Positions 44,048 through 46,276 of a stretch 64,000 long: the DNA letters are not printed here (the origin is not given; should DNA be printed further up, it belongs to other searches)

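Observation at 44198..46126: Secretin with fused N-terminal lipoprotein-TPR module (pilotin-secretin fusion?)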

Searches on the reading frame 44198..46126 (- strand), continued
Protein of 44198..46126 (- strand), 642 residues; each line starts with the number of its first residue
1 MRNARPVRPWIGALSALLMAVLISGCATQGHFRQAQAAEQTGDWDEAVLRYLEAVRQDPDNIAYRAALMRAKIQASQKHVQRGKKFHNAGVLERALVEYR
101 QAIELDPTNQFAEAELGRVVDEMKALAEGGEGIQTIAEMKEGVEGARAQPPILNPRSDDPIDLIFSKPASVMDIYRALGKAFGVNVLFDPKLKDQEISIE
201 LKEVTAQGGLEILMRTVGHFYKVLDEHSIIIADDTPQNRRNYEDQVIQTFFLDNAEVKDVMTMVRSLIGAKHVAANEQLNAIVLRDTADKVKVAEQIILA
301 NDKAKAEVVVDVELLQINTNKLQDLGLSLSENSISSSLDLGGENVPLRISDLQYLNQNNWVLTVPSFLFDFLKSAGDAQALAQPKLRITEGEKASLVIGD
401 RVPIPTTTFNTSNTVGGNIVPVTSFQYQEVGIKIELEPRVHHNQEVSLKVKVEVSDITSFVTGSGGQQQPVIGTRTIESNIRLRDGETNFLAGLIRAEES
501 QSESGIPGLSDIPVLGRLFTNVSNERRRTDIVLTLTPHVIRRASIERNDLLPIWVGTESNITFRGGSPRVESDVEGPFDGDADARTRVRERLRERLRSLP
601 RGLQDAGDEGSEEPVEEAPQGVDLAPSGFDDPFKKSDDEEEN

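Call 8: find_homologous_proteins(query=window:44198-46126:-, max_evalue=0.00001)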
Query window:44198-46126:- (642 aa): 3928 proteins with E <= 0.00001 among 8000 candidates; the best 120 are listed.
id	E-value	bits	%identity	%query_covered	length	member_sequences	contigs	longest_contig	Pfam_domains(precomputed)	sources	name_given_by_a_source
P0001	0.0e+0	1378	98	100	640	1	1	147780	PF13414.13,PF03958.23,PF00263.27,PF13428.13,PF07719.24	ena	-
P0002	0.0e+0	1351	95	100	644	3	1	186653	PF13414.13,PF00515.35,PF03958.23,PF00263.27,PF13428.13,PF07719.24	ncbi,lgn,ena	-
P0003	0.0e+0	1248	88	100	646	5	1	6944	PF13414.13,PF00515.35,PF03958.23,PF00263.27,PF07719.24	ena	-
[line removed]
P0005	0.0e+0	1125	80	98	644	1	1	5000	PF13414.13,PF00515.35,PF03958.23,PF00263.27,PF07719.24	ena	-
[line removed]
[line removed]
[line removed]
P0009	0.0e+0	1067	78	96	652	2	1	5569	PF13414.13,PF03958.23,PF00263.27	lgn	-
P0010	0.0e+0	1061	76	98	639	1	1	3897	PF13414.13,PF03958.23,PF00263.27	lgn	-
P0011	0.0e+0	1059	77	94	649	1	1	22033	PF13414.13,PF03958.23,PF00263.27,PF07719.24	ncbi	-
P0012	0.0e+0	1059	79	94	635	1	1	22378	PF13414.13,PF03958.23,PF00263.27,PF07719.24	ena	-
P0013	0.0e+0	1056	79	94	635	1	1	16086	PF13414.13,PF03958.23,PF00263.27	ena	-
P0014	0.0e+0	1056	75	98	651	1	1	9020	PF13414.13,PF03958.23,PF00263.27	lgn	-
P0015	0.0e+0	1055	77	97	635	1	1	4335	PF13414.13,PF03958.23,PF00263.27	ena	-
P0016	0.0e+0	1054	77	96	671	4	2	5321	PF13414.13,PF03958.23,PF00263.27,PF13428.13,PF07719.24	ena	-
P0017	0.0e+0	1051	76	97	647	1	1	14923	PF13414.13,PF03958.23,PF00263.27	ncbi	-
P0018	0.0e+0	1048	77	94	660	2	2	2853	PF13414.13,PF03958.23,PF00263.27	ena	-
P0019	0.0e+0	1044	76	98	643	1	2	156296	PF13414.13,PF03958.23,PF00263.27,PF13428.13,PF07719.24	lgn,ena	-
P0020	0.0e+0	1040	75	96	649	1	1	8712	PF13414.13,PF03958.23,PF00263.27,PF13428.13,PF07719.24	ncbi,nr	ncbi:MAG: hypothetical protein GY856_12705 [bacterium]|nr:hypothetical protein [bacterium]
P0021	0.0e+0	1040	75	98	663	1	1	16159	PF13414.13,PF03958.23,PF00263.27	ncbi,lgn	-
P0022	0.0e+0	1039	76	95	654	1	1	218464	PF03958.23,PF00263.27,PF07719.24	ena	-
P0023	0.0e+0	1039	75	94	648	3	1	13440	PF13414.13,PF03958.23,PF00263.27,PF07719.24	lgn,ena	-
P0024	0.0e+0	1037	75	98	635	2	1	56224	PF13414.13,PF03958.23,PF00263.27,PF07719.24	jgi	jgi:general secretion pathway protein D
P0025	0.0e+0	1035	75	97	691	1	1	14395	PF13414.13,PF03958.23,PF00263.27,PF13428.13,PF07719.24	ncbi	-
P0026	0.0e+0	1035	74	98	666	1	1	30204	PF13414.13,PF03958.23,PF00263.27,PF13428.13,PF07719.24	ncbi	-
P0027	0.0e+0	1035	76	95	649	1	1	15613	PF13414.13,PF03958.23,PF00263.27,PF07719.24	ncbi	-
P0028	0.0e+0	1034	76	94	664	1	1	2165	PF13414.13,PF03958.23,PF00263.27,PF07719.24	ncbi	-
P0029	0.0e+0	1032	77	94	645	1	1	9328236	PF13414.13,PF03958.23,PF00263.27,PF07719.24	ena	-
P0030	0.0e+0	1032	77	94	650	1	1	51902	PF13414.13,PF00515.35,PF03958.23,PF00263.27,PF13428.13,PF07719.24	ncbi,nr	ncbi:MAG: hypothetical protein GY719_24525 [bacterium]|nr:hypothetical protein [bacterium]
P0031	0.0e+0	1032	75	96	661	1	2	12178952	PF13414.13,PF03958.23,PF00263.27,PF07719.24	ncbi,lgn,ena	-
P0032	0.0e+0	1032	73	96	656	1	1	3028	PF13414.13,PF03958.23,PF00263.27,PF07719.24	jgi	-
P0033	0.0e+0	1030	76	95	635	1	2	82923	PF13414.13,PF03958.23,PF00263.27,PF07719.24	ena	-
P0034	0.0e+0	1029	74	97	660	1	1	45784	PF13414.13,PF03958.23,PF00263.27,PF07719.24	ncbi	-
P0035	0.0e+0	1029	76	95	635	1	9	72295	PF03958.23,PF00263.27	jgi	jgi:general secretion pathway protein D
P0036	0.0e+0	1028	75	95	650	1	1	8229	PF03958.23,PF00263.27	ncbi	-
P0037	0.0e+0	1028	74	96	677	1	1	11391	PF13414.13,PF00515.35,PF03958.23,PF00263.27,PF07719.24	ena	-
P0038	0.0e+0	1027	74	96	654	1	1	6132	PF13414.13,PF03958.23,PF00263.27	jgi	jgi:general secretion pathway protein D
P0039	0.0e+0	1027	73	100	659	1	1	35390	PF13414.13,PF03958.23,PF00263.27,PF07719.24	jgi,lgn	-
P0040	0.0e+0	1026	75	95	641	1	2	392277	PF13414.13,PF00515.35,PF03958.23,PF00263.27,PF13428.13,PF07719.24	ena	-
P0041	0.0e+0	1026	75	97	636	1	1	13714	PF13414.13,PF00515.35,PF03958.23,PF00263.27,PF07719.24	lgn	-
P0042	0.0e+0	1026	76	94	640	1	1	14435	PF13414.13,PF03958.23,PF00263.27,PF13428.13,PF07719.24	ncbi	-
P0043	0.0e+0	1025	76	94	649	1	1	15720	PF13414.13,PF03958.23,PF00263.27,PF07719.24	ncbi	-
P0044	0.0e+0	1025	75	98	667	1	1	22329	PF13414.13,PF00515.35,PF03958.23,PF00263.27,PF07719.24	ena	-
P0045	0.0e+0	1024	76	95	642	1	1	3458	PF13414.13,PF03958.23,PF00263.27,PF07719.24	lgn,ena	-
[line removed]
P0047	0.0e+0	1020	75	95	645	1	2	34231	PF13414.13,PF03958.23,PF00263.27,PF13428.13,PF07719.24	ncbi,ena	-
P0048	0.0e+0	1020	74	95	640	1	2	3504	PF13414.13,PF03958.23,PF00263.27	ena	-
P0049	0.0e+0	1020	73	98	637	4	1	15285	PF13414.13,PF00515.35,PF03958.23,PF00263.27,PF13428.13,PF07719.24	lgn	-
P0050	0.0e+0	1019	75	95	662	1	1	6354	PF13414.13,PF00515.35,PF03958.23,PF00263.27,PF13428.13,PF07719.24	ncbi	-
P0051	0.0e+0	1017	75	95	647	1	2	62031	PF13414.13,PF00515.35,PF03958.23,PF00263.27,PF07719.24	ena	-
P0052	0.0e+0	1017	74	98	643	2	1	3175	PF13414.13,PF03958.23,PF00263.27,PF07719.24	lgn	-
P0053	0.0e+0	1016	74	97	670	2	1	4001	PF13414.13,PF00515.35,PF03958.23,PF00263.27,PF13428.13,PF07719.24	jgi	-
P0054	0.0e+0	1012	74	94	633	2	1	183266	PF13414.13,PF03958.23,PF00263.27,PF07719.24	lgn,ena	-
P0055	0.0e+0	1012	74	95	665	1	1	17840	PF13414.13,PF03958.23,PF00263.27,PF13428.13,PF07719.24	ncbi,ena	-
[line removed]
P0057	1.1e-297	1007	72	97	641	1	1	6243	PF13414.13,PF03958.23,PF00263.27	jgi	jgi:general secretion pathway protein D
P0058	2.0e-297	1006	72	98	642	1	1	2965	PF13414.13,PF03958.23,PF00263.27,PF13428.13,PF07719.24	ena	-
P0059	2.8e-297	1005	70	96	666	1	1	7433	PF03958.23,PF00263.27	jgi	jgi:general secretion pathway protein D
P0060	7.7e-297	1004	72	97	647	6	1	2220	PF13414.13,PF00515.35,PF03958.23,PF00263.27,PF07719.24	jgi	-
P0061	1.2e-296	1003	71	98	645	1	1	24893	PF03958.23,PF00263.27,PF07719.24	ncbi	-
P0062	3.1e-296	1002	72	96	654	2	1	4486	PF13414.13,PF00515.35,PF03958.23,PF00263.27,PF13428.13,PF07719.24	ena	-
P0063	1.3e-295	1000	72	95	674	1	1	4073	PF03958.23,PF00263.27,PF07719.24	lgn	-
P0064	2.1e-295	999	71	98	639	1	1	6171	PF13414.13,PF03958.23,PF00263.27,PF07719.24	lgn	-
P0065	3.9e-295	998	72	97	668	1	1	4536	PF03958.23,PF00263.27,PF07719.24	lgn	-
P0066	5.9e-295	998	73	96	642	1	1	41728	PF13414.13,PF03958.23,PF00263.27,PF07719.24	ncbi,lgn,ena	-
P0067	5.8e-294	994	70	95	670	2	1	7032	PF13414.13,PF03958.23,PF00263.27,PF07719.24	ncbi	-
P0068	1.2e-293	993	72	96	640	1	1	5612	PF03958.23,PF00263.27,PF07719.24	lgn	-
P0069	2.4e-293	992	72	94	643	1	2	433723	PF13414.13,PF03958.23,PF00263.27,PF07719.24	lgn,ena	-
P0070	2.6e-293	992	72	97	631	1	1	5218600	PF13414.13,PF03958.23,PF00263.27,PF07719.24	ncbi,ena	-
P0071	4.8e-293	991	74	94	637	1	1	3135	PF13414.13,PF03958.23,PF00263.27,PF07719.24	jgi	jgi:general secretion pathway protein D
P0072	3.7e-292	988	71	98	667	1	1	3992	PF13414.13,PF03958.23,PF00263.27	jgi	jgi:general secretion pathway protein D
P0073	8.8e-292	987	71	95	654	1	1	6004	PF13414.13,PF00515.35,PF03958.23,PF00263.27,PF07719.24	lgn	-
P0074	1.3e-291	987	72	95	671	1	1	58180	PF13414.13,PF03958.23,PF00263.27,PF07719.24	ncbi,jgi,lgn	-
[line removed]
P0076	4.2e-290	982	69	99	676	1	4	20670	PF13414.13,PF03958.23,PF00263.27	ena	-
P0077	1.1e-289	980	70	97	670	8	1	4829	PF13414.13,PF03958.23,PF00263.27,PF07719.24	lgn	-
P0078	2.5e-289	979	71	94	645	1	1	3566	PF13414.13,PF00515.35,PF03958.23,PF00263.27,PF13428.13,PF07719.24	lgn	-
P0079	2.5e-289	979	71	94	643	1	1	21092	PF13414.13,PF00515.35,PF03958.23,PF00263.27,PF13428.13,PF07719.24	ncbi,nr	ncbi:MAG: hypothetical protein D6696_20450 [Acidobacteria bacterium]|nr:MAG: hypothetical protein D6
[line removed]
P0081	6.0e-289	978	70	96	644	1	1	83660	PF03958.23,PF00263.27,PF07719.24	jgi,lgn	-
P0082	1.2e-288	977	71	95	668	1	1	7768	PF13414.13,PF03958.23,PF00263.27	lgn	-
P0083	3.5e-288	975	71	96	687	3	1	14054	PF13414.13,PF03958.23,PF00263.27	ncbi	-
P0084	6.4e-288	974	71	95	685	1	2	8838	PF13414.13,PF03958.23,PF00263.27,PF07719.24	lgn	-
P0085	1.3e-287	973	71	94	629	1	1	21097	PF13414.13,PF00515.35,PF03958.23,PF00263.27,PF13428.13,PF07719.24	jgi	-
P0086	3.1e-286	969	70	98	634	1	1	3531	PF13414.13,PF03958.23,PF00263.27,PF07719.24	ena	-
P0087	4.2e-286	968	71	95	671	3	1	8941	PF13414.13,PF03958.23,PF00263.27,PF07719.24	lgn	-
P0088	7.6e-286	968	72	96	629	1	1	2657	PF03958.23,PF00263.27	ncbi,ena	-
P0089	2.0e-282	956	70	98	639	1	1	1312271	PF13414.13,PF03958.23,PF00263.27,PF07719.24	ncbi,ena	-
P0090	3.7e-282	955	71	95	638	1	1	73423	PF03958.23,PF00263.27,PF07719.24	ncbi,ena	-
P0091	5.6e-280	948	70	95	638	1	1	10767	PF13414.13,PF03958.23,PF00263.27,PF07719.24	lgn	-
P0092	2.7e-279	946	69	97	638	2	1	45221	PF13414.13,PF03958.23,PF00263.27,PF07719.24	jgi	-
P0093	5.9e-279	945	69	97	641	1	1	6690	PF13414.13,PF03958.23,PF00263.27,PF13428.13,PF07719.24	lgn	-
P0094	3.0e-278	943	71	97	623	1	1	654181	PF13414.13,PF03958.23,PF00263.27,PF13428.13,PF07719.24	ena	-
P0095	3.2e-278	942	69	95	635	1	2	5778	PF13414.13,PF00515.35,PF03958.23,PF00263.27,PF07719.24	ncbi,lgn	-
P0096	1.4e-276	937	69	96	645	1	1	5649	PF13414.13,PF03958.23,PF00263.27,PF07719.24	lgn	-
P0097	3.4e-275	932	65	99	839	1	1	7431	PF13414.13,PF00963.25,PF00515.35,PF03958.23,PF00263.27,PF07719.24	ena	-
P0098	4.5e-275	932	68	94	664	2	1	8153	PF16344.11,PF03958.23,PF00263.27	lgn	-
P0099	9.4e-275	931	67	97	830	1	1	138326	PF13414.13,PF00963.25,PF00515.35,PF03958.23,PF00263.27,PF07719.24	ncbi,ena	-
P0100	4.2e-274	929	65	98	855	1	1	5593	PF13414.13,PF00515.35,PF03958.23,PF00263.27,PF07719.24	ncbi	-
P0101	4.4e-274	929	65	99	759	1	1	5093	PF16344.11,PF00515.35,PF03958.23,PF00263.27,PF07719.24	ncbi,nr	ncbi:MAG: hypothetical protein KDD47_26795, partial [Acidobacteria bacterium]|nr:hypothetical protei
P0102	7.8e-271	918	66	96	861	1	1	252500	PF00963.25,PF03958.23,PF00263.27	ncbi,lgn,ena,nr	ncbi:MAG: hypothetical protein K0U98_09760 [Deltaproteobacteria bacterium]|nr:hypothetical protein [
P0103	9.1e-270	915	68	88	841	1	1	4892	PF00963.25,PF03958.23,PF00263.27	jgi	jgi:general secretion pathway protein D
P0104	9.0e-268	908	65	97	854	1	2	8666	PF13414.13,PF00515.35,PF03958.23,PF00263.27,PF07719.24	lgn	-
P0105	1.8e-267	907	68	92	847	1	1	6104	PF13414.13,PF03958.23,PF00263.27,PF07719.24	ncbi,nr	ncbi:MAG TPA: secretin N-terminal domain-containing protein [Thermoanaerobaculia bacterium]|nr:secre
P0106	1.0e-266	904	66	93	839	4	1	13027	PF13414.13,PF03958.23,PF00263.27,PF07719.24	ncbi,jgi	ncbi:MAG TPA: secretin N-terminal domain-containing protein [Thermoanaerobaculia bacterium]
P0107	1.7e-265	900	67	94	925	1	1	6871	PF00963.25,PF03958.23,PF00263.27,PF07719.24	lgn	-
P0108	1.9e-265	900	64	96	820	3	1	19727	PF16344.11,PF13414.13,PF00963.25,PF00515.35,PF03958.23,PF00263.27,PF07719.24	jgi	-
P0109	1.9e-265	900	65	97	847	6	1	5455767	PF13414.13,PF03958.23,PF00263.27,PF07719.24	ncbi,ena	-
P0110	5.4e-265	899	65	98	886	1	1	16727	PF00963.25,PF03958.23,PF00263.27,PF07719.24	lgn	-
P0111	2.8e-264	896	67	94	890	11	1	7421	PF13414.13,PF03958.23,PF00263.27,PF07719.24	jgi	jgi:general secretion pathway protein D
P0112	7.0e-264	895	67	92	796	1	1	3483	PF16344.11,PF13414.13,PF00963.25,PF03958.23,PF00263.27,PF07719.24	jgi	jgi:general secretion pathway protein D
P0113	1.6e-263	894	64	95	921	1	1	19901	PF13414.13,PF03958.23,PF00263.27,PF07719.24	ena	-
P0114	1.9e-263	894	66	92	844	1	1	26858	PF03958.23,PF00263.27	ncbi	-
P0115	3.0e-263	893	65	95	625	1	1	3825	PF16344.11,PF14559.13,PF00515.35,PF03958.23,PF00263.27,PF13428.13,PF07719.24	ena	-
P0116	6.8e-263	892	65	95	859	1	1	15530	PF00963.25,PF03958.23,PF00263.27,PF07719.24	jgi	jgi:general secretion pathway protein D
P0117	7.0e-263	892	63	96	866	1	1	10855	PF00963.25,PF03958.23,PF00263.27,PF07719.24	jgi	-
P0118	7.2e-263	892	64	95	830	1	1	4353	PF13414.13,PF03958.23,PF00263.27,PF07719.24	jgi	jgi:general secretion pathway protein D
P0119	9.9e-263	891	63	96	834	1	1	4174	PF00963.25,PF03958.23,PF00263.27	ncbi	-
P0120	1.4e-262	891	63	96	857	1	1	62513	PF13414.13,PF03958.23,PF00263.27,PF07719.24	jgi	jgi:general secretion pathway protein D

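Call 22: find_related_loci(query=A1, collection=genome_contigs, flank=10000)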
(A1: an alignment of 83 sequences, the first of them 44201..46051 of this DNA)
Query A1 (617 aa) in genome_contigs; peptide patterns used: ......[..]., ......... (x = any residue, [..] = any of these).
489 stretches matched a pattern; 374 encode a relative of the query (tblastn E <= 1e-3); the best 80 are kept; 80 distinct loci.
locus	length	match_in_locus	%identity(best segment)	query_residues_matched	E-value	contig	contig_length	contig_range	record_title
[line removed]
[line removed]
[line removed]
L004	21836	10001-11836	77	1-615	0e+0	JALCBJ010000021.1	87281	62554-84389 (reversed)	MAG: Thermoanaerobaculia bacterium isolate IB1_shallow_metabat_bins_2.tsv.009 NODE_56_length_87281_cov_21.793147, whole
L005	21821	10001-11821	76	1-603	0e+0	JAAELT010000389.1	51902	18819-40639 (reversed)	MAG: bacterium isolate Bpl_12 BplG_CONTIG3447074, whole genome shotgun sequence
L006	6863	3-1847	73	10-610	0e+0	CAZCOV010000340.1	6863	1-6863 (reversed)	MAG TPA_asm: uncultured Thermoanaerobaculia bacterium isolate SRP237561_co1_143 genome assembly, contig: NODE_23057_leng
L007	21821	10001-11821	72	1-607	0e+0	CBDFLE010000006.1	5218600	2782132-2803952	MAG: Candidatus Multivoradales bacterium isolate 28b26adc-de60-4d61-9d00-aad20df54228 genome assembly, contig: contig_5,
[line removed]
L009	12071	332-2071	77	1-580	0e+0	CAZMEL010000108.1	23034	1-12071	MAG TPA_asm: uncultured Thermoanaerobaculia bacterium isolate binchicken_co237_100 genome assembly, contig: NODE_1087_le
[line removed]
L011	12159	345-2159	71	1-601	0e+0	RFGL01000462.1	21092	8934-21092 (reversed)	MAG: Acidobacteria bacterium isolate J023 k99_1521614, whole genome shotgun sequence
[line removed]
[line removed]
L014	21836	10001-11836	71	1-601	0e+0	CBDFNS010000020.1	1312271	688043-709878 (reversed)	MAG: Candidatus Multivoradales bacterium isolate 83156f71-2328-4778-9225-0ad21d672fd8 genome assembly, contig: contig_19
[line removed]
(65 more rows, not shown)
